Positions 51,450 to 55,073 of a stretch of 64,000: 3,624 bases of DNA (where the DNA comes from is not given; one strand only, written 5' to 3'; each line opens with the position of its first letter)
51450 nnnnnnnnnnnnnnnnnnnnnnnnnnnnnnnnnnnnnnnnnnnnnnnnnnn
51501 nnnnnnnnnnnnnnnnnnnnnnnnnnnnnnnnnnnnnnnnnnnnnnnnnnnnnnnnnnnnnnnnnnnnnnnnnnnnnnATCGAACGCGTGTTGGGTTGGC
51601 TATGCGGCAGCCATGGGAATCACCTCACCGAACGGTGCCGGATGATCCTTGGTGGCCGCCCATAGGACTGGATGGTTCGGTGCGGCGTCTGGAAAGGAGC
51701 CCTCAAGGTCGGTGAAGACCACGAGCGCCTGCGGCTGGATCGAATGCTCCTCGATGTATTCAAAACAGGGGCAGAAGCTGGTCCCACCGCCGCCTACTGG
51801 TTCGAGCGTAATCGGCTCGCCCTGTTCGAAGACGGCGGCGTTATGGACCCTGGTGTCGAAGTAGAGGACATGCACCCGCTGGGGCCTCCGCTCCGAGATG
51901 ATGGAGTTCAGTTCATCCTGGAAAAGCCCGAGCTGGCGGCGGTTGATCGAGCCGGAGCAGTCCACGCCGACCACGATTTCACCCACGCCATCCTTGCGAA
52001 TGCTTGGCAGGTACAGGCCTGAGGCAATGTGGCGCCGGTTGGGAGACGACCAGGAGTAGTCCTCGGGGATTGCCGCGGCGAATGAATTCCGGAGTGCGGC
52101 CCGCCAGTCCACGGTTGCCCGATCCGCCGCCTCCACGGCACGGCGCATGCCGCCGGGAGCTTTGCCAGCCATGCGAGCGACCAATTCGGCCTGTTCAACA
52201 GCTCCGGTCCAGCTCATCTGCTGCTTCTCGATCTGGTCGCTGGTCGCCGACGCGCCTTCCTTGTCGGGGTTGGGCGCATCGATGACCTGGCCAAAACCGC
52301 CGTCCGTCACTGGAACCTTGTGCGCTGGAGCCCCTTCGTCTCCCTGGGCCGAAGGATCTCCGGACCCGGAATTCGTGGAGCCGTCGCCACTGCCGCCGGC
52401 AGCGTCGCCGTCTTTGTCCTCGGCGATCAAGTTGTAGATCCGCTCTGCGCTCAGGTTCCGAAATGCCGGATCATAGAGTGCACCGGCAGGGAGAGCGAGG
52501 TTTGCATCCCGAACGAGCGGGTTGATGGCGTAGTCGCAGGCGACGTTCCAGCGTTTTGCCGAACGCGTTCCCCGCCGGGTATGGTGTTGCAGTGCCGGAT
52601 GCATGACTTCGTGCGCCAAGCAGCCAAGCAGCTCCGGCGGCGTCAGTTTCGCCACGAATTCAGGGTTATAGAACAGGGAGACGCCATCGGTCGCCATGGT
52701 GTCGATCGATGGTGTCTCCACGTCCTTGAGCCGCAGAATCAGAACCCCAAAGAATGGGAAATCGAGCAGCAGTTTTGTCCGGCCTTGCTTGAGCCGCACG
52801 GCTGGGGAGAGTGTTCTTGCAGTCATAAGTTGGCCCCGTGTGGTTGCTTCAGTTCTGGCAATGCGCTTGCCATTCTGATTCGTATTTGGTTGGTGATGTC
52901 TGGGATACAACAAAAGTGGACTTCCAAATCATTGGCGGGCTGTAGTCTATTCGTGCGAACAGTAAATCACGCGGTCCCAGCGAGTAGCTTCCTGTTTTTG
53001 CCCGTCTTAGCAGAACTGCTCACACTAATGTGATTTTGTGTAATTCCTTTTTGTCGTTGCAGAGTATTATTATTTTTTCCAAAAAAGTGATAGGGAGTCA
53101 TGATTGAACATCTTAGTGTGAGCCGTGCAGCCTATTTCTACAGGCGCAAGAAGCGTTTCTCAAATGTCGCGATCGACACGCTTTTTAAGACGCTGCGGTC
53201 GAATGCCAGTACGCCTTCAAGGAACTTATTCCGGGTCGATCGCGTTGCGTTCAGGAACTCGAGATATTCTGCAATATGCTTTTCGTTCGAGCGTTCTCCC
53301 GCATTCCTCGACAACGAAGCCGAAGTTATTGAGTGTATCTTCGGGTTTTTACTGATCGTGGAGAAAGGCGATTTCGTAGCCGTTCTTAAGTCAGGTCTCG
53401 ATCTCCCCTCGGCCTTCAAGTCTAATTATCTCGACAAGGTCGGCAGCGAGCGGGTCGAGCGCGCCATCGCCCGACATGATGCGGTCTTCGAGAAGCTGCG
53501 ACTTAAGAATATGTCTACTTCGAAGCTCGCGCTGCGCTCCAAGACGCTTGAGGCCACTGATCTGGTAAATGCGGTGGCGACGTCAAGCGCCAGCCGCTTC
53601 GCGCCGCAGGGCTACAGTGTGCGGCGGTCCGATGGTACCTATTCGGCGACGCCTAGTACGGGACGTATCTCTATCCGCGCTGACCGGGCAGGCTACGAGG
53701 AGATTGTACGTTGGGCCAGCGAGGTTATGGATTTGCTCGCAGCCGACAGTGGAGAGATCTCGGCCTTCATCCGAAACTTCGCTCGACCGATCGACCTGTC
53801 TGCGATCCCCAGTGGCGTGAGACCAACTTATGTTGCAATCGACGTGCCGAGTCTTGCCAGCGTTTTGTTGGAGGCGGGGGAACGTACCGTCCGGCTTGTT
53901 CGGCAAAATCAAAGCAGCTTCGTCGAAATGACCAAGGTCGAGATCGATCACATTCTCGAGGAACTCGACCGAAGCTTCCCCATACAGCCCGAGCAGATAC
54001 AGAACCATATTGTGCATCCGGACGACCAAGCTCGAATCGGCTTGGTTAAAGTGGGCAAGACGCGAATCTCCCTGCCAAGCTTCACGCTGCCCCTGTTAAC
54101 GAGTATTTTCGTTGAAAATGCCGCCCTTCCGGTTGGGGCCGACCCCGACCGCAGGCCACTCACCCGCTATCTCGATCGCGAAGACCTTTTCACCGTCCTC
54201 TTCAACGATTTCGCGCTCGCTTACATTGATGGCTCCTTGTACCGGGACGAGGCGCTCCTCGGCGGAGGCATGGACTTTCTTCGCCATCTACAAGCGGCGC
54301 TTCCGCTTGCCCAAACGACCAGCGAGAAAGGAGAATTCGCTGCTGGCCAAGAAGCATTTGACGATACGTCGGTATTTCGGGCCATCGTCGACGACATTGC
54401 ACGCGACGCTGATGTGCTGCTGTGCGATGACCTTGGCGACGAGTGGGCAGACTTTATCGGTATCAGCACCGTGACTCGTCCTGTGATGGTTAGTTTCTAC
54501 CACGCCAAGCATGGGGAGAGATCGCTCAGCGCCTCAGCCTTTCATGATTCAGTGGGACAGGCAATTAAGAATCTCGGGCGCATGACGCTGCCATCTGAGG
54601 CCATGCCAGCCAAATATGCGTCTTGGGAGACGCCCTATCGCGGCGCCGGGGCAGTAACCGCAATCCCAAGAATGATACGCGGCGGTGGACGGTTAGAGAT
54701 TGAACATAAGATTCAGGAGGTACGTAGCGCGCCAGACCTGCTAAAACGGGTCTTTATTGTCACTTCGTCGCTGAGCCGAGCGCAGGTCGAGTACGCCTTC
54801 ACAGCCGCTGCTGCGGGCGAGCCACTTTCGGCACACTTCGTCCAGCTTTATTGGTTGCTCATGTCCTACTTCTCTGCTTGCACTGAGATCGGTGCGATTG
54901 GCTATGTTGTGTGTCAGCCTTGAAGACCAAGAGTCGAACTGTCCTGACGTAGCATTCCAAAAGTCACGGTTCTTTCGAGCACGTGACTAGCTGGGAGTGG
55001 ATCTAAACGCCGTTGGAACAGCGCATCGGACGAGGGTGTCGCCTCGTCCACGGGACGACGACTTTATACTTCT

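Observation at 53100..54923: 607-aa unknown protein with a PD-(D/E)xK-like nuclease signature, candidate defense effector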

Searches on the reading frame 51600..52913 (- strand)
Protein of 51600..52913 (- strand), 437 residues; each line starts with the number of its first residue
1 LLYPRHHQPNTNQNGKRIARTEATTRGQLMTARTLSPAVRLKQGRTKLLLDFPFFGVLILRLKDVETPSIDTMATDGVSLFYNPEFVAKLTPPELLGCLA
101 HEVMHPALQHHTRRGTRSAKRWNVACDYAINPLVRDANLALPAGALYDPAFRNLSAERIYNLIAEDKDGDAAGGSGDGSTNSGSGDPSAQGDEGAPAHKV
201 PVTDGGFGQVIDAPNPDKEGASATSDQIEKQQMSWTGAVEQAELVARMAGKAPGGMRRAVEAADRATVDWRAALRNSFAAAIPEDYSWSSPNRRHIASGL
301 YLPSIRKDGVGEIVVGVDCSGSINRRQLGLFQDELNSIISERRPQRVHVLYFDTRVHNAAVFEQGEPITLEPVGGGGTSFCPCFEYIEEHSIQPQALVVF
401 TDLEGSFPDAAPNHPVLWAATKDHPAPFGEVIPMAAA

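Call 3: search_protein_families(library=pfam, proteins=[window:51600-52913:-], max_evalue=0.1)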
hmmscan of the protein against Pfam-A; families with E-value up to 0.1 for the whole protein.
window:51600-52913:- (437 aa): 3 families
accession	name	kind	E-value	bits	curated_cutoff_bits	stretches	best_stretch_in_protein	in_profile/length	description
PF13203.12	DUF2201_N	-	5.9e-55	187.2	23.2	1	40-306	5-271/271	Putative metallopeptidase domain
PF09967.15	DUF2201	-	6.4e-30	104.2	26.4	1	313-434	1-122/123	VWA-like domain (DUF2201)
PF05762.20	VWA_CoxE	-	5.7e-06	26.4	26.4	1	257-403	16-159/222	VWA domain containing CoxE-like protein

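Call 4: search_protein_families(library=ncbifam, proteins=[window:51600-52913:-], max_evalue=0.1)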
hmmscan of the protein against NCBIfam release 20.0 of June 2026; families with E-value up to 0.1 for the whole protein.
window:51600-52913:- (437 aa): 0 families

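Call 5: search_protein_families(library=padloc, proteins=[window:51600-52913:-], max_evalue=0.1)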
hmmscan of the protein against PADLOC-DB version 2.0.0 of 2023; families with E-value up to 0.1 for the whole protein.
window:51600-52913:- (437 aa): 0 families

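Call 82: search_dna_similar(query=window:51600-52913:-, collection=plasmids, mode=protein, max_rows=8)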
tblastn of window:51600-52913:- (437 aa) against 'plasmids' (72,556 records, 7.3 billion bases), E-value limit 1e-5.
Records with a match: 100; places in all: 100; records where one place covers at least 80% of the query: 85.
Best place of each record, by identity: <60% 100.
By first word of the organism name: Burkholderia 27; Streptomyces 11; Paraburkholderia 9; Cupriavidus 8; Synechocystis 5; Caballeronia 4; Variovorax 4; Rhodococcus 4; Ralstonia 3; Pseudomonas 3; and 19 more.
By predicted mobility (MOB-suite, as given by PLSDB): non-mobilizable 48; conjugative 31; mobilizable 21.
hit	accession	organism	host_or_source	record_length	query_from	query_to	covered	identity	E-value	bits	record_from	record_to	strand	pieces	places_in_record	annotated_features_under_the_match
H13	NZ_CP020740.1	Burkholderia ubonensis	soil,soil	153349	40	432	90%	42.5%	1e-73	258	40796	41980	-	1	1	VWA-like domain-containing protein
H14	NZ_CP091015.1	Burkholderia cenocepacia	-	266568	40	432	90%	41.9%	2e-74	260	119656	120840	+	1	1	VWA-like domain-containing protein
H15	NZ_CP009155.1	Burkholderia pseudomallei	environmental sample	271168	8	432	97%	38.6%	9e-72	253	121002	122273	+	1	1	VWA-like domain-containing protein | hypothetical protein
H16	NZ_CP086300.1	Burkholderia ambifaria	cell culture,agricultural soil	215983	24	432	94%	39.9%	1e-71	252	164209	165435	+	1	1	VWA-like domain-containing protein | hypothetical protein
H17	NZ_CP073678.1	Cupriavidus sp. KK10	Isolate,A bacterial consortium from ...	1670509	40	432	90%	41.5%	5e-78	271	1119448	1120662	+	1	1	none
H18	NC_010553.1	Burkholderia ambifaria MC40-6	-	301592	40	432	90%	41.0%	3e-77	268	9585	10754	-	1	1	VWA-like domain-containing protein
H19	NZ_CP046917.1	Paraburkholderia acidisoli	cell culture,forest soil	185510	40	432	90%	41.0%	1e-78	272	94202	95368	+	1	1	VWA-like domain-containing protein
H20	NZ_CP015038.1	Burkholderia cenocepacia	Homo sapiens,Cord blood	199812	40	432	90%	41.0%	3e-73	257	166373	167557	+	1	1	VWA-like domain-containing protein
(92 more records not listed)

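Call 84: get_annotated_region(hit=H14, flank=5000)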
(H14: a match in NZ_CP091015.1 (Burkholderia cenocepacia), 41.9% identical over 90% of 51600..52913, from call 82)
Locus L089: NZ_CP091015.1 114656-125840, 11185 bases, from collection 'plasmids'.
description: Burkholderia cenocepacia strain CMCC(B)23006 plasmid unnamed3, complete sequence
organism: Burkholderia cenocepacia (NCBI taxid 95486)
taxonomy: Bacteria; Pseudomonadota; Betaproteobacteria; Burkholderiales; Burkholderiaceae; Burkholderia; Burkholderia cenocepacia
host: -; source: -; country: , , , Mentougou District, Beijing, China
typing (MOB-suite, as given by PLSDB): conjugative; replicon rep_cluster_1398; relaxase MOBH; mating-pair formation MPF_T
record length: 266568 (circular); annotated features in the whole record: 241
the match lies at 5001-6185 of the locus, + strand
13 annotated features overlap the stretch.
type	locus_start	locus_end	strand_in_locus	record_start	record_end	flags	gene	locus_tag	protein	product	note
CDS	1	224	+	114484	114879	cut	-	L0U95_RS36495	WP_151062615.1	hypothetical protein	-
CDS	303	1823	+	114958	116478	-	-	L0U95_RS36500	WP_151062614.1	hypothetical protein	-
CDS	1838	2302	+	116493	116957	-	-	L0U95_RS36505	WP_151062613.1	hypothetical protein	-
CDS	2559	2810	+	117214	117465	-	-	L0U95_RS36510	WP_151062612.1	DUF3717 domain-containing protein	-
CDS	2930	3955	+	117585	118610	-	-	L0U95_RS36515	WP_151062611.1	ATP-binding protein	-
CDS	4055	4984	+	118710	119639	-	-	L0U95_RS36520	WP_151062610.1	hypothetical protein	-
CDS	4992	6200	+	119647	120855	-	-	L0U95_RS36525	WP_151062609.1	VWA-like domain-containing protein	-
CDS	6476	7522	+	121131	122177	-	-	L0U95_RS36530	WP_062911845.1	ATPase, T2SS/T4P/T4SS family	-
CDS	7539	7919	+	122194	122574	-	-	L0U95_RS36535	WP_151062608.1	TrbC/VirB2 family protein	-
CDS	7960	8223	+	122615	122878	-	-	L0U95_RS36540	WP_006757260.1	VirB3 family type IV secretion system protein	-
CDS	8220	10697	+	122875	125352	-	-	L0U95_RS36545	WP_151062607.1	VirB4 family type IV secretion system protein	-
CDS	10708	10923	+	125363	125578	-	-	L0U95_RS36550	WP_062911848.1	hypothetical protein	-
CDS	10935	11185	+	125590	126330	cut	-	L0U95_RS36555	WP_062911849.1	hypothetical protein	-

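Call 85: get_annotated_region(hit=H19, flank=5000)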
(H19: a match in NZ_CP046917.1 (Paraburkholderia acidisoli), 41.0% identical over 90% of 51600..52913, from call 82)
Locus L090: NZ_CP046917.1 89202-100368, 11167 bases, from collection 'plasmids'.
description: Paraburkholderia acidisoli strain DHF22 plasmid p1, complete sequence
organism: Paraburkholderia acidisoli (NCBI taxid 2571748)
taxonomy: Bacteria; Pseudomonadota; Betaproteobacteria; Burkholderiales; Burkholderiaceae; Paraburkholderia; Paraburkholderia acidisoli
host: -; source: cell culture,forest soil; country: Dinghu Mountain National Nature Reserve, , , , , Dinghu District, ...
typing (MOB-suite, as given by PLSDB): non-mobilizable
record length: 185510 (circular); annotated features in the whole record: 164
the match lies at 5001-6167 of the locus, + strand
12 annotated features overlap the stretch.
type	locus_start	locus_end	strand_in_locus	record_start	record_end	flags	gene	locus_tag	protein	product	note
CDS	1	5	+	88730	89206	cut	-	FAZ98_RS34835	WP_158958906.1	hypothetical protein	-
CDS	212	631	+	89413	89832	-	-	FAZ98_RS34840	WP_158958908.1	hypothetical protein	-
CDS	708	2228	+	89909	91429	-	-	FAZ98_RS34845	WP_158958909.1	hypothetical protein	-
CDS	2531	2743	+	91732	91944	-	-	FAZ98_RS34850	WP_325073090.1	DUF3717 domain-containing protein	-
CDS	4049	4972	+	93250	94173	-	-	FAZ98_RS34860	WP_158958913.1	hypothetical protein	-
CDS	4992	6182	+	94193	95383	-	-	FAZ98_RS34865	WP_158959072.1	VWA-like domain-containing protein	-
CDS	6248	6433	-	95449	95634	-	-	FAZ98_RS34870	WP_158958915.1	CsbD family protein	-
CDS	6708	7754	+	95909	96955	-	-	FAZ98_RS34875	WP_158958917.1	ATPase, T2SS/T4P/T4SS family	-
CDS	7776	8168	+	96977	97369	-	-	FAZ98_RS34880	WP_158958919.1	conjugal transfer protein TrbC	-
CDS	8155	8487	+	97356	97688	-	-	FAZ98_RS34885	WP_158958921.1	VirB3 family type IV secretion system protein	-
CDS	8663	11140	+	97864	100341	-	-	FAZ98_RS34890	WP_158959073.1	type IV secretion system protein VirB4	-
CDS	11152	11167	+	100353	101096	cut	-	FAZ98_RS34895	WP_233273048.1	type VI secretion protein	-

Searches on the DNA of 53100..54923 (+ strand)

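Call 95: search_dna_similar(query=L046:10001-11812:+, collection=ecoli_genomes, mode=distant, max_rows=12)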
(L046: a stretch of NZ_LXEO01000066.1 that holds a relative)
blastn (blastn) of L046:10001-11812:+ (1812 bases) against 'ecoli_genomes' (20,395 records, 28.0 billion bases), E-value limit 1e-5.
No match.

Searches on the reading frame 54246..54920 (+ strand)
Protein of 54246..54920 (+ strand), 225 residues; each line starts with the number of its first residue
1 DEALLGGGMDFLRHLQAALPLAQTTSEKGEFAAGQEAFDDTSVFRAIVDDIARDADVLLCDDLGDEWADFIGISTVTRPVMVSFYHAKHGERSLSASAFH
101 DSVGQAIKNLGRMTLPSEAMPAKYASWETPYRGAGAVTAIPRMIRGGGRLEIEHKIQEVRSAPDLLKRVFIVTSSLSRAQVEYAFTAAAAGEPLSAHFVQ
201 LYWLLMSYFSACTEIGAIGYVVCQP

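Call 55: predict_structure(alignment_id=A4)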
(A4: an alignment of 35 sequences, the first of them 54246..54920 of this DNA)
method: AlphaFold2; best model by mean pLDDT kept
length: 225 residues; sequences in the alignment: 35
mean_pLDDT: 92.6   pTM: 0.91
mean pLDDT of the five models: 92.6, 92.2, 90.1, 89.1, 81.0
residues with pLDDT >= 90: 190; 70-90: 28; 50-70: 5; < 50: 2
segments of 3 or more residues with pLDDT < 50: none
pLDDT, mean of each block of 10 residues (from residue 1): 64 96 94 94 97 96 88 95 96 87 93 94 94 87 95 97 96 96 92 92 95 97 97
secondary structure, 60 per line:
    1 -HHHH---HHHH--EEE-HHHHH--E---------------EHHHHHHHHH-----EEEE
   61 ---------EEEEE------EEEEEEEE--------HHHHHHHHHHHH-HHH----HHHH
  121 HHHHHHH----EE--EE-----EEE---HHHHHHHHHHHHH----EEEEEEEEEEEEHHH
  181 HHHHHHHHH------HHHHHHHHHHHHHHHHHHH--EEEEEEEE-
elements in order: H2-5 H9-12 E15-17 H19-23 H43-51 E57-60 E70-74 E81-88 H97-108 H117-127 E143-145 H149-161 E166-177 H178-189 H196-214 E217-224

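Call 59: fold_search(model_id=the predicted structure, library=pdb)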
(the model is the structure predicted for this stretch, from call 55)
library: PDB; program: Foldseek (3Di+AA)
matches with E <= 10: 209; with E <= 0.001: 0
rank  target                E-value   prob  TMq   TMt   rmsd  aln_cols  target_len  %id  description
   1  2zrh                  4.5e-01  0.03  0.12  0.10  16.7       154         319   16  MsRecA Q196A form IV (released 2008-12-09)
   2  2zr9                  5.1e-01  0.06  0.16  0.12  16.0       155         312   15  MsRecA Q196E dATP form IV (released 2008-12-09)
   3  1fok_A                6.1e-01  0.09  0.25  0.12  15.6       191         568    8  STRUCTURE OF RESTRICTION ENDONUCLEASE FOKI BOUND TO DNA (released 1997-12-03)
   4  8as6_A                6.1e-01  0.04  0.20  0.05  15.0       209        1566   10  Structure of the SFTSV L protein bound to 5' cRNA hook [5' HOOK] (released 2023-01-18)
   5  8as7_A                6.5e-01  0.06  0.17  0.04  13.0       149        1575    9  Structure of the SFTSV L protein stalled at early elongation [EARLY-ELONGATION] (released 2023-01-18)
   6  1mo6                  6.5e-01  0.04  0.16  0.12  16.6       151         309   17  RECA-DATP-MG COMPLEX (released 2003-02-18)
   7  4ppf                  6.9e-01  0.05  0.16  0.13  16.7       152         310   18  Mycobacterium tuberculosis RecA citrate bound low temperature structure IIA-N (released 2015-03-18)
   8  6yny_B1               7.4e-01  0.03  0.14  0.08  16.9       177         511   10  Cryo-EM structure of Tetrahymena thermophila mitochondrial ATP synthase - F1Fo composite dimer model (released 2020-09-30)
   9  2fok_A                7.9e-01  0.07  0.20  0.10  17.0       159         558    9  STRUCTURE OF RESTRICTION ENDONUCLEASE FOKI (released 1998-06-17)
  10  6ntv_A                7.9e-01  0.06  0.18  0.18  14.5       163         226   12  SFTSV L endonuclease domain (released 2020-01-08)
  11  6clv_B                8.4e-01  0.04  0.15  0.14  15.6       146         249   13  Staphylococcus aureus Dihydropteroate Synthase (saDHPS) F17L E208K double mutant structure (released 2018-08-22)
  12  9k0k_A                8.4e-01  0.03  0.16  0.16  13.6       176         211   11  Cryo-EM structure of UTP-bound P2Y purinoceptor 4-miniGq-Nb35 complex (released 2025-06-11)
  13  6knk_C                8.4e-01  0.03  0.16  0.11  18.8       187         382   10  Crystal structure of SbnH in complex with citryl-diaminoethane (released 2019-11-13)
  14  2fok_B                8.9e-01  0.06  0.20  0.09  16.8       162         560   10  STRUCTURE OF RESTRICTION ENDONUCLEASE FOKI (released 1998-06-17)
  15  6n9v_C                8.9e-01  0.05  0.16  0.14  17.3       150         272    8  Structure of bacteriophage T7 lagging-strand DNA polymerase (D5A/E7A) and gp4 (helicase/primase) bound to DNA includin (released 2019-03-06)
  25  4g6u_A                1.6e+00  0.15  0.37  0.39   9.0       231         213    7  CdiA-CT/CdiI toxin and immunity complex from Escherichia coli (released 2012-12-12)
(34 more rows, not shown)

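Call 63: fold_search(model_id=the predicted structure, library=viral)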
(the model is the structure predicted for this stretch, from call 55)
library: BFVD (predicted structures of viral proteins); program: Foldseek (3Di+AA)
matches with E <= 10: 309; with E <= 0.001: 0
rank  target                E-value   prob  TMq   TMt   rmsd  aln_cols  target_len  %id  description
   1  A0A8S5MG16            7.1e-02  0.41  0.30  0.26   7.9       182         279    9  Anti-bacteriophage protein A/HamA C-terminal domain-containing protein [Siphoviridae sp. ctcfw7]
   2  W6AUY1                9.2e-02  0.14  0.21  0.27  13.1       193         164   12  (no name in the UniProt tables at hand)
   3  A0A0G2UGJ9            1.4e-01  0.10  0.17  0.14  11.9       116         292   11  Nuclear protein UL24 [Mandrillus leucophaeus cytomegalovirus]
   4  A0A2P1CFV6            1.5e-01  0.08  0.20  0.21  15.6       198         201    8  Adenylate kinase [Microbacterium phage Lucky3]
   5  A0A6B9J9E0            2.0e-01  0.06  0.16  0.20  18.0       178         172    8  Macro domain-containing protein [Vibrio phage vB_VchM_Kuja]
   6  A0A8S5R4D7            2.5e-01  0.33  0.31  0.31   8.3       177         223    6  Uncharacterized protein [Podoviridae sp. ct8nN1]
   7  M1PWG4                2.7e-01  0.16  0.18  0.23   6.1        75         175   16  (no name in the UniProt tables at hand)
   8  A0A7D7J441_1          3.0e-01  0.09  0.21  0.05  14.6       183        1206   12  RNA-directed RNA polymerase L [Coleopteran hanta-related virus OKIAV221]
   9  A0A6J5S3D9            3.2e-01  0.13  0.26  0.32  16.0       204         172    9  Uncharacterized protein [uncultured Caudovirales phage]
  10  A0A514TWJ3            3.4e-01  0.16  0.24  0.13  11.3       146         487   10  UvsX protein [Aeromonas phage D6]
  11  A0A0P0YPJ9            3.7e-01  0.08  0.19  0.09  13.5       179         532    8  (no name in the UniProt tables at hand)
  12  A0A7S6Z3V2            4.2e-01  0.08  0.23  0.23  13.7       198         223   11  RNA-dependent RNA polymerase (Fragment) [Dabie bandavirus]
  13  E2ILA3                4.2e-01  0.07  0.20  0.20  18.8       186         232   11  (no name in the UniProt tables at hand)
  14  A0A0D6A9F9            4.2e-01  0.06  0.20  0.05  14.4       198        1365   10  RNA-directed RNA polymerase L (Fragment) [Dabie bandavirus]
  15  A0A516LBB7            4.2e-01  0.05  0.16  0.15  16.7       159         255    9  (no name in the UniProt tables at hand)
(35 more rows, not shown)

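Call 92: search_solved_structures(query=A6, max_evalue=10, show_alignments=4)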
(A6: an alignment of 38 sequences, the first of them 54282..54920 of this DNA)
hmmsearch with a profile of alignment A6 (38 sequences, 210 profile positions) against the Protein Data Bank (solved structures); distinct sequences matched with E-value up to 10: 0.
